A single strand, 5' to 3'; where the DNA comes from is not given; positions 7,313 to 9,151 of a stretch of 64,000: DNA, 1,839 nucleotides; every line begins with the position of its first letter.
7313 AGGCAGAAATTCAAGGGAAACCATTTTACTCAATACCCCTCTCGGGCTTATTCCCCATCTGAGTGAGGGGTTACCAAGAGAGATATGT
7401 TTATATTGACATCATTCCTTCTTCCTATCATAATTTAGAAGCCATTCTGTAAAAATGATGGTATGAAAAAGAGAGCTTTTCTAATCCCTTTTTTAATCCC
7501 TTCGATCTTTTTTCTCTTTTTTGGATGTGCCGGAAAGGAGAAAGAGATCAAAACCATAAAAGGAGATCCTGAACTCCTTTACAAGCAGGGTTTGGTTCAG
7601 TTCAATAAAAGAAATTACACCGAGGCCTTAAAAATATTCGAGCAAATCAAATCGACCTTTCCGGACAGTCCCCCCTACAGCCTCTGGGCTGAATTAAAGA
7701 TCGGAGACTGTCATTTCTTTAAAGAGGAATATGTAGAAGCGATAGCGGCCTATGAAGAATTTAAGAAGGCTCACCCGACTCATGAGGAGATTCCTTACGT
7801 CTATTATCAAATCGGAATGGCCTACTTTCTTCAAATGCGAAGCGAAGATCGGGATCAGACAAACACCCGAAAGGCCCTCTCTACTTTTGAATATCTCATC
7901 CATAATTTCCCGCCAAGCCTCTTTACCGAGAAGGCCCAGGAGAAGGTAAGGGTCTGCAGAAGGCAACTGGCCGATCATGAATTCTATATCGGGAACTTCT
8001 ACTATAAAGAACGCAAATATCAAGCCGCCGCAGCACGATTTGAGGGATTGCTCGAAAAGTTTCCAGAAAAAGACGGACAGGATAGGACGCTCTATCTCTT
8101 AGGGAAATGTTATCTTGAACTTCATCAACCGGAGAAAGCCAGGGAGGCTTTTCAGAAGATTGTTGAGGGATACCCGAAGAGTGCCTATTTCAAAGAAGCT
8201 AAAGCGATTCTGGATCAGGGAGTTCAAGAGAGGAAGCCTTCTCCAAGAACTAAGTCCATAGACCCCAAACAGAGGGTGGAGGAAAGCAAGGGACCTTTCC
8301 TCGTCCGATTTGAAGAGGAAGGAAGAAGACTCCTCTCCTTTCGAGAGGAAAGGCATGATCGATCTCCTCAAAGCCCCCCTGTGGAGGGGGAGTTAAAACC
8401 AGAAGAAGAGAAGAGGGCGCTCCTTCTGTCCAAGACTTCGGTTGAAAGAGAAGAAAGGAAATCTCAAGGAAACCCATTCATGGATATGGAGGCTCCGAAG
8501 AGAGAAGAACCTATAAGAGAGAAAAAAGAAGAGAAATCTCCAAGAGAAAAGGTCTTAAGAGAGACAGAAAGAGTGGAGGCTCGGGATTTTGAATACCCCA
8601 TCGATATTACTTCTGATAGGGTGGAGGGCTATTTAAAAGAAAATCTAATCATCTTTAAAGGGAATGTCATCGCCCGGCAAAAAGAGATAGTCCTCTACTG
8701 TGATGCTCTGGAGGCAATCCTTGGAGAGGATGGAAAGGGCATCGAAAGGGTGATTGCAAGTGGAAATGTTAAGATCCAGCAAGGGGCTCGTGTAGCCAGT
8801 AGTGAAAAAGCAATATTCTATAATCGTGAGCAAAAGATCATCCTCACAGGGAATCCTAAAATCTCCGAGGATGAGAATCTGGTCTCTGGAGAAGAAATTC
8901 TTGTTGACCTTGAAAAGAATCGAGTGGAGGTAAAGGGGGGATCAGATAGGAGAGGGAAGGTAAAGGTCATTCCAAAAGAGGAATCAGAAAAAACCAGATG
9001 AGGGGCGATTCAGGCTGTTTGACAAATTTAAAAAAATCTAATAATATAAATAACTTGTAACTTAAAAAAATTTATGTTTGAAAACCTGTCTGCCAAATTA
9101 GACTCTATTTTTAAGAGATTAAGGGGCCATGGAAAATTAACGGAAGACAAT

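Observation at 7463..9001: BamD-like outer-membrane lipoprotein fused to an LptA/OstA-like domain through a long E/K/R-rich linker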

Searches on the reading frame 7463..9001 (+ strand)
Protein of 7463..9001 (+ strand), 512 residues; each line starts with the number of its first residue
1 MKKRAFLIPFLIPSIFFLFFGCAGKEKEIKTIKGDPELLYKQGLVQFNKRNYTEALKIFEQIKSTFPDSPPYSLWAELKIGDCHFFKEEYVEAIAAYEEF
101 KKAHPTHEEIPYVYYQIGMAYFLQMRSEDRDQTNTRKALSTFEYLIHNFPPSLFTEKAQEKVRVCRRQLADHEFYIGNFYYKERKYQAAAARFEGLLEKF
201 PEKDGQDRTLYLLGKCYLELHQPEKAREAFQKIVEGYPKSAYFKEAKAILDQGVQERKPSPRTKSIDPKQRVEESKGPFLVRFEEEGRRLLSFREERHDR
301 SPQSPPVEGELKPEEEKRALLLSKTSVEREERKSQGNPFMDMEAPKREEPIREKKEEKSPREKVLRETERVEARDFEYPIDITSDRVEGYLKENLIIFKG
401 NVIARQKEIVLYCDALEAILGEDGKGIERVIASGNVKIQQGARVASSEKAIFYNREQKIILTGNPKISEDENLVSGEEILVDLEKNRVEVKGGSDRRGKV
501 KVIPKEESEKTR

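Call 3: search_protein_families(library=pfam, proteins=[window:7463-8998:+], max_evalue=1)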
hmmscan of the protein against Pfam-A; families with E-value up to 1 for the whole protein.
window:7463-8998:+ (512 aa): 23 families
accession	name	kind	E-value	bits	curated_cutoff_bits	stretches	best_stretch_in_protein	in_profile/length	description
PF13525.12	YfiO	-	8.6e-41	140.4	25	2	36-228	5-199/203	Outer membrane lipoprotein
PF13174.12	TPR_6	-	3.5e-27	93.6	26.3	5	209-240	2-33/33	Tetratricopeptide repeat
PF03968.19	LptD_N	-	2.8e-16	60.2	20.4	1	382-486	2-112/113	LptA/(LptD N-terminal domain) LPS transport protein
PF13512.12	TPR_18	-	1.4e-15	58.2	21.9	1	37-161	11-144/145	Tetratricopeptide repeat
PF07719.23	TPR_2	-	1.6e-15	56.3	27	2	209-235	3-29/34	Tetratricopeptide repeat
PF14559.12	TPR_19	-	1.1e-13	51.7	25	2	182-248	3-66/68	Tetratricopeptide repeat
PF13424.12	TPR_12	-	1.6e-13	51.1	30.1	3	175-238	8-76/77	Tetratricopeptide repeat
PF00515.34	TPR_1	-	2.4e-13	49.7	27.8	2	209-234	3-28/34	Tetratricopeptide repeat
PF13432.12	TPR_16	-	8e-13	49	32.7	1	180-241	7-65/65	Tetratricopeptide repeat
PF13428.12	TPR_14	-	6.4e-12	45.3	23.5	1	208-249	2-43/44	Tetratricopeptide repeat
PF12895.13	ANAPC3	-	9.4e-10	39.1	27.2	3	167-232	20-81/82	Anaphase-promoting complex, cyclosome, subunit 3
PF13181.12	TPR_8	-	5.8e-08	32.7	25.7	1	208-235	2-29/34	Tetratricopeptide repeat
PF13431.12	TPR_17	-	0.00022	21.7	24.4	1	209-228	15-34/34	Tetratricopeptide repeat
PF13100.11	OstA_2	-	0.00041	20.4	21.2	1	392-467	19-90/158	OstA-like protein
PF23300.3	HEAT_Nup120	-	0.00045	20.5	29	1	209-239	28-59/170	Nucleoporin Nup120, HEAT repeats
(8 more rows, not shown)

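Call 4: search_protein_families(library=ncbifam, proteins=[window:7463-8998:+], max_evalue=1)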
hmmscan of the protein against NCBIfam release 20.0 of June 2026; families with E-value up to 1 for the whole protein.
window:7463-8998:+ (512 aa): 20 families
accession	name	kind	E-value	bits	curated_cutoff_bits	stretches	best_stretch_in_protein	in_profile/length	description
TIGR03302.1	OM_YfiO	subfamily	9.2e-67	225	81.4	2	13-242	8-238/239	outer membrane protein assembly factor BamD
TIGR02795.1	tol_pal_ybgF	equivalog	1.1e-23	84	90.1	2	169-248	38-117/119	tol-pal system protein YbgF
NF008119.0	PRK10866.1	equivalog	7.4e-23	81.5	363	1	17-222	15-227/243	outer membrane protein assembly factor BamD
TIGR03002.1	outer_YhbN_LptA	equivalog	1.8e-20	73.2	71.7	1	373-503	3-138/142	lipopolysaccharide transport periplasmic protein LptA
NF052312.1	T9SS_PorW_SprE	equivalog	1.8e-11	43.5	250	1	88-249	560-716/716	type IX secretion system periplasmic lipoprotein PorW/SprE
NF047371.1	FlcA_CTERM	equivalog_domain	4e-09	35.5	300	2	31-72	472-509/646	periplasmic flagellar collar protein FlcA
TIGR02552.1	LcrH_SycD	equivalog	5.1e-09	36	104.8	2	38-121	20-96/136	SycD/LcrH family type III secretion system chaperone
NF008068.0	PRK10803.1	equivalog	2.3e-07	31.1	383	1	170-248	180-258/263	cell division protein CpoB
NF040959.1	MamA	equivalog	3.2e-07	30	200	2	160-239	95-171/204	magnetosome protein MamA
TIGR02917.1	PEP_TPR_lipo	equivalog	7.7e-07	27.4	312.2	2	197-250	352-406/899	XrtA/PEP-CTERM system TPR-repeat protein PrsT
NF047507.1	TPR_BatC_Lepto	exception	3.3e-05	23.4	175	1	32-109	54-131/214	TPR repeat-containing protein BatC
NF040561.1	PrimPol_Msp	equivalog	7e-05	21.6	200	1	200-252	18-71/515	CRISPR-associated primase-polymerase type A1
NF053852.1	vesicle_Bd0635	exception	0.00027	20.6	250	1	152-250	120-218/223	CpoB-like predatory vesicle lipoprotein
NF011886.0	PRK15359.1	equivalog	0.00054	19.8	146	1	32-128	20-107/144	type III secretion system chaperone protein SscB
NF008143.0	PRK10894.1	equivalog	0.00059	19.2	234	1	374-509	30-171/184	lipopolysaccharide ABC transporter substrate-binding protein LptA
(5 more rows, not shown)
